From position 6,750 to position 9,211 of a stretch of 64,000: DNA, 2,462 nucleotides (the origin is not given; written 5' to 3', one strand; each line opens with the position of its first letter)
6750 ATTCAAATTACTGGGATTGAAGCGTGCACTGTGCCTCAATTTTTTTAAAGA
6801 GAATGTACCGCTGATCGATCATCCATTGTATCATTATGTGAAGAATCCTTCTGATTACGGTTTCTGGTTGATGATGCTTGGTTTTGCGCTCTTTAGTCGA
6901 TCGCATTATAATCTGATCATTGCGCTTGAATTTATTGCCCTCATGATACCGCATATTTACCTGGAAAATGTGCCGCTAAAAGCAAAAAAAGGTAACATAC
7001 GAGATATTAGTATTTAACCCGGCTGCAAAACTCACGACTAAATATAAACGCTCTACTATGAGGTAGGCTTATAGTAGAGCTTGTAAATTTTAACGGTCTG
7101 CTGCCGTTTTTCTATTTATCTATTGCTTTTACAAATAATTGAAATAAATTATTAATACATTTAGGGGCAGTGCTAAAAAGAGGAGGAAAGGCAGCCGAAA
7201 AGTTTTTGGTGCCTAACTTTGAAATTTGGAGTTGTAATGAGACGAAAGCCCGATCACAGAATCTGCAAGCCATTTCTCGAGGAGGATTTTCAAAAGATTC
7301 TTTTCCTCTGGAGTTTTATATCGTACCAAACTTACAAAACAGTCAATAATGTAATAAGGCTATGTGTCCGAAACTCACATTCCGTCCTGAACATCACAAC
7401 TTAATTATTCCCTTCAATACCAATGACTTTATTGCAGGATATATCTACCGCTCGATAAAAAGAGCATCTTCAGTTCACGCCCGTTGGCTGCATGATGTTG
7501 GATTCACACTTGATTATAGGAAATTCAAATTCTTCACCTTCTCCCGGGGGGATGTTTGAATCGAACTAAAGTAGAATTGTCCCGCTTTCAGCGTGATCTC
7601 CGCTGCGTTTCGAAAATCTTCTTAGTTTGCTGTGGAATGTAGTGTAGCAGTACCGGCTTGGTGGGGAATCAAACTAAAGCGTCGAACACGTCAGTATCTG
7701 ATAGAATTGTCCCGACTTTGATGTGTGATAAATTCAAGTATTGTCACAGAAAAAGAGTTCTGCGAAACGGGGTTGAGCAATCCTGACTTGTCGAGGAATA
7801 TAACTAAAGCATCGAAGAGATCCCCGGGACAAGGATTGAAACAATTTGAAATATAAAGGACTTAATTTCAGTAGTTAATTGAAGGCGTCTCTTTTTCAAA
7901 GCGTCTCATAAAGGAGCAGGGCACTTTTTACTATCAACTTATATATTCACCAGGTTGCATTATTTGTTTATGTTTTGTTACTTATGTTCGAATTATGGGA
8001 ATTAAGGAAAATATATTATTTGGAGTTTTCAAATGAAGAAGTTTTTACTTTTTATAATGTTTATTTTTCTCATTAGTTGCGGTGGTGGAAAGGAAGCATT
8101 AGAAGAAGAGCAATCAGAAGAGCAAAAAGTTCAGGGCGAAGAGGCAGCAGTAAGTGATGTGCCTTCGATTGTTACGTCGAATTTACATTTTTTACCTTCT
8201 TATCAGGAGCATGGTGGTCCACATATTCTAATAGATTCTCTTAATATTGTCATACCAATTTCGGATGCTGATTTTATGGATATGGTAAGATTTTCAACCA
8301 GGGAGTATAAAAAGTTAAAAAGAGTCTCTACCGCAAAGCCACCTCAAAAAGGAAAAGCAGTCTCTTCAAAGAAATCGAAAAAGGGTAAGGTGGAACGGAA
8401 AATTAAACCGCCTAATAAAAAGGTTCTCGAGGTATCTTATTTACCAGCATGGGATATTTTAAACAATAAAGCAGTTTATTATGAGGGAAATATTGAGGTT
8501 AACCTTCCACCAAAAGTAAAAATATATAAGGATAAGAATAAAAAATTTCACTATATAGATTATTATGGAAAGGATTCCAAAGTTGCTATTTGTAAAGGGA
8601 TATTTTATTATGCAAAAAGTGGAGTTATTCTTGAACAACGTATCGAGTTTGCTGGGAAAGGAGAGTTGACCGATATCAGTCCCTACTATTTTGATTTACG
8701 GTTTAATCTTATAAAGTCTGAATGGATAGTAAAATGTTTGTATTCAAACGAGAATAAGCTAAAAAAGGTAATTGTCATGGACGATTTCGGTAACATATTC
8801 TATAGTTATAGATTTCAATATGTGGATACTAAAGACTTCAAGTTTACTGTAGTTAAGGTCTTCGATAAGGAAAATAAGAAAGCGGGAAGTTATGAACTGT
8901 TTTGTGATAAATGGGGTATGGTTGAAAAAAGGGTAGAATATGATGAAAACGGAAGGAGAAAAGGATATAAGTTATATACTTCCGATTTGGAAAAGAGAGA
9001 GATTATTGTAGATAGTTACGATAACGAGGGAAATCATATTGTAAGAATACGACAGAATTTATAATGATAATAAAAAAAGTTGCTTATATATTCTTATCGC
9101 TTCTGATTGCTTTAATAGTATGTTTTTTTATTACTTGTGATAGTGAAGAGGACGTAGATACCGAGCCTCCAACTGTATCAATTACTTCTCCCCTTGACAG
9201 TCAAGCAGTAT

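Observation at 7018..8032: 1-kb gene-free gap with a 290-bp GC-richer block of direct and inverted repeats (not a CRISPR array)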

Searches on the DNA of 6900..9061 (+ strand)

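Call 8: search_rna_families(source=window, start=6900, end=8150, threshold=evalue, max_evalue=10)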
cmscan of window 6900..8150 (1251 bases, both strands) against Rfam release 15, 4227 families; matches with E-value up to 10: 4.
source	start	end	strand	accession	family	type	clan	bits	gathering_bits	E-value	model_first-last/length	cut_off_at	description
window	7116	7328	+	RF03069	malK-I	Cis-reg;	-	19.6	60.3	0.64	1-181/181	no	malK-I RNA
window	8038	8101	+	RF02716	sno_ncR3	Gene; snRNA; snoRNA; CD-box;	-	17.8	88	0.94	1-75/75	no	Small nucleolar RNA ncR3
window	7814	7842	+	RF01322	CRISPR-DR9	Gene; CRISPR;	-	16.3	45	2.5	1-37/37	no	CRISPR RNA direct repeat element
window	7821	7896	+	RF00619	U6atac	Gene; snRNA; splicing;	CL00009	10.9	33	7.3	31-126/126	no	U6atac minor spliceosomal RNA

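Call 68: search_rna_families(source=L006, start=1, end=490, threshold=evalue, max_evalue=10, show_alignments=2)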
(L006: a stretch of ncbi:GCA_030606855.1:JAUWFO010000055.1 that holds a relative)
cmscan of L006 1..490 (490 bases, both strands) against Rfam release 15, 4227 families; matches with E-value up to 10: 22.
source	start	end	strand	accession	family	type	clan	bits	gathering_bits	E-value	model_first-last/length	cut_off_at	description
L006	44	80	+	RF01320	CRISPR-DR7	Gene; CRISPR;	CL00015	43.5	37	1.3e-07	1-37/37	no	CRISPR RNA direct repeat element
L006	119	155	+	RF01320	CRISPR-DR7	Gene; CRISPR;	CL00015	43.5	37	1.3e-07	1-37/37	no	CRISPR RNA direct repeat element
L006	44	80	-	RF01378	CRISPR-DR65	Gene; CRISPR;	-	29.8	43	0.0046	1-37/37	no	CRISPR RNA direct repeat element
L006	119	155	-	RF01378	CRISPR-DR65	Gene; CRISPR;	-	29.8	43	0.0046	1-37/37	no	CRISPR RNA direct repeat element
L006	194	251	+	RF01320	CRISPR-DR7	Gene; CRISPR;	CL00015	27.3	37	0.0029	1-37/37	no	CRISPR RNA direct repeat element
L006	46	80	-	RF01334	CRISPR-DR21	Gene; CRISPR;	-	20.8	48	0.46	1-37/37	no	CRISPR RNA direct repeat element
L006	121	155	-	RF01334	CRISPR-DR21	Gene; CRISPR;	-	20.8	48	0.46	1-37/37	no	CRISPR RNA direct repeat element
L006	196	251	-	RF01334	CRISPR-DR21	Gene; CRISPR;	-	18.9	48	1.4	1-37/37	no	CRISPR RNA direct repeat element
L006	222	251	+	RF01322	CRISPR-DR9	Gene; CRISPR;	-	16.4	45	0.91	1-37/37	no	CRISPR RNA direct repeat element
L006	297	401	-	RF00616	LhrC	Gene; sRNA;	CL00114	16.1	110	9.7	1-111/111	no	Listeria LhrC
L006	107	185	+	RF02217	ZNFX1-AS1_3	Gene; lncRNA;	-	15.8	60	6.4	1-87/87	no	ZNFX1 antisense RNA 1 conserved region 3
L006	182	279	+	RF02618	SSRC34_2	Gene; sRNA;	-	15.6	48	7.3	1-125/125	no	Streptococcus sRNA 34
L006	255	367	-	RF02779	PepN_thermometer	Cis-reg; thermoregulator;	-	15.3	83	4.6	1-136/136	no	PepN 5' UTR thermometer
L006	44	80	+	RF01331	CRISPR-DR18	Gene; CRISPR;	-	15.1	50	7.4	1-37/37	no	CRISPR RNA direct repeat element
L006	119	155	+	RF01331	CRISPR-DR18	Gene; CRISPR;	-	15.1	50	7.4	1-37/37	no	CRISPR RNA direct repeat element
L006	325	470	+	RF01291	SNORD97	Gene; snRNA; snoRNA; CD-box;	-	14.9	45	6.9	1-142/142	no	Small nucleolar RNA SNORD97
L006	150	199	+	RF03055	RAGATH-30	Gene; sRNA;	-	13.5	59.5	7.3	1-59/59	no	RAGATH-30 RNA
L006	62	80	+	RF01322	CRISPR-DR9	Gene; CRISPR;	-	13.1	45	9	1-37/37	no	CRISPR RNA direct repeat element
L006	137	155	+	RF01322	CRISPR-DR9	Gene; CRISPR;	-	13.1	45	9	1-37/37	no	CRISPR RNA direct repeat element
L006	227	355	+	RF00619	U6atac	Gene; snRNA; splicing;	CL00009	12.7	33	0.89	28-126/126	no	U6atac minor spliceosomal RNA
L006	263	389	+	RF02578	tsr25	Gene; sRNA;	-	10.8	63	9.7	1-181/181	no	S. aureus tsr25 small RNA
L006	273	409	-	RF01822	RsaJ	Gene; sRNA;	-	10.6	100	5.3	1-287/287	no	RNA Staph. aureus A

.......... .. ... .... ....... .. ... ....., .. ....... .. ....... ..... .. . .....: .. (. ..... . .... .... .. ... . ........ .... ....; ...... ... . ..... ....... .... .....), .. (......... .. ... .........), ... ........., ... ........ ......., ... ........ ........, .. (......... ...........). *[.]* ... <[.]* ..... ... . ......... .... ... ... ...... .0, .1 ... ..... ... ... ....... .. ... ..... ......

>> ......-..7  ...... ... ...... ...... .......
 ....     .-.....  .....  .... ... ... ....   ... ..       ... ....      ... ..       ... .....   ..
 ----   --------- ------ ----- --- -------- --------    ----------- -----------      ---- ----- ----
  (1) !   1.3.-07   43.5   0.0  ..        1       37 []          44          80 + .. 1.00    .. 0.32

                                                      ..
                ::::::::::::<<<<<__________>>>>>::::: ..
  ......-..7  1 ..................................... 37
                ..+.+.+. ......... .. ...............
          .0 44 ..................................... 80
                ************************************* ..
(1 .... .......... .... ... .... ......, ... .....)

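Call 92: search_rna_families(source=window, start=7540, end=7850, threshold=evalue, max_evalue=10, show_alignments=4)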
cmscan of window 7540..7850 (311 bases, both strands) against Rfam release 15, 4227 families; matches with E-value up to 10: 2.
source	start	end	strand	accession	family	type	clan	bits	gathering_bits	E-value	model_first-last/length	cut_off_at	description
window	7814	7842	+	RF01322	CRISPR-DR9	Gene; CRISPR;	-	16.3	45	0.62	1-37/37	no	CRISPR RNA direct repeat element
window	7771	7842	-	RF01357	CRISPR-DR31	Gene; CRISPR;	-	12.8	35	7.9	1-37/37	no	CRISPR RNA direct repeat element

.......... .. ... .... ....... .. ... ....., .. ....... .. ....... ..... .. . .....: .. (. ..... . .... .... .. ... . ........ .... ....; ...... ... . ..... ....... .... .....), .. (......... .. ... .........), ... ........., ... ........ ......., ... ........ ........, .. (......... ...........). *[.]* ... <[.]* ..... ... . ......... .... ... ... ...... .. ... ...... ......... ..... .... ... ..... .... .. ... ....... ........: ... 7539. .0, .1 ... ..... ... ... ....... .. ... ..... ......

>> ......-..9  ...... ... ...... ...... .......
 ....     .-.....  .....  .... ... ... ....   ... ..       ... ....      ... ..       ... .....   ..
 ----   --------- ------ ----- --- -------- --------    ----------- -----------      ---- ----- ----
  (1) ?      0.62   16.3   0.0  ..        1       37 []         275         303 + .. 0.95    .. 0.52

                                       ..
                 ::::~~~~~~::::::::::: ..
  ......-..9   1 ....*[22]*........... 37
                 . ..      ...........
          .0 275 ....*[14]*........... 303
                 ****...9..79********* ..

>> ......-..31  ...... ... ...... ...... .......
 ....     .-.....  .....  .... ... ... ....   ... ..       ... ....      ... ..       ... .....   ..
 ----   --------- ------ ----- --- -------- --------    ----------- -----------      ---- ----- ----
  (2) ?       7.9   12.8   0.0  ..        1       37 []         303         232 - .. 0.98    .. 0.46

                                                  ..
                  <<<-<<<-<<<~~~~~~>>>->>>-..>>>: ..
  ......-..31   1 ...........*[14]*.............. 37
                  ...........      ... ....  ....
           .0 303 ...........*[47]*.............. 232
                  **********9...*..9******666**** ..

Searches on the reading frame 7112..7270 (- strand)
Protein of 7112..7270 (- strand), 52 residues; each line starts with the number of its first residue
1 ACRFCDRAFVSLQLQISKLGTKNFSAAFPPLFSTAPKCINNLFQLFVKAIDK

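Call 75: search_protein_families(library=padloc, proteins=[window:7112-7270:-], max_evalue=0.01)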
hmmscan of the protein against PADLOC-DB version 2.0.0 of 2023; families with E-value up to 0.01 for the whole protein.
window:7112-7270:- (52 aa): 0 families

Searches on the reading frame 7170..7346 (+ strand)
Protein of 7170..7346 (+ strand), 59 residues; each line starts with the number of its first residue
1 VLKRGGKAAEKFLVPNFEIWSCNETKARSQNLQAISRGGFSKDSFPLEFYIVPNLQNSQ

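Call 9: search_protein_families(library=pfam, proteins=[window:7170-7346:+], max_evalue=1)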
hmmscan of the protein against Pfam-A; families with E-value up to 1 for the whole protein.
window:7170-7346:+ (59 aa): 0 families

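Call 16: search_protein_families(library=ncbifam, proteins=[window:7170-7346:+], max_evalue=1)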
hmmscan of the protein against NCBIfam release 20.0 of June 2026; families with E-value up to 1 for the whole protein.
window:7170-7346:+ (59 aa): 0 families

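Call 75: search_protein_families(library=padloc, proteins=[window:7170-7346:+], max_evalue=0.01)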
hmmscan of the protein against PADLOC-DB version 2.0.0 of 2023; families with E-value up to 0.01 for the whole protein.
window:7170-7346:+ (59 aa): 0 families
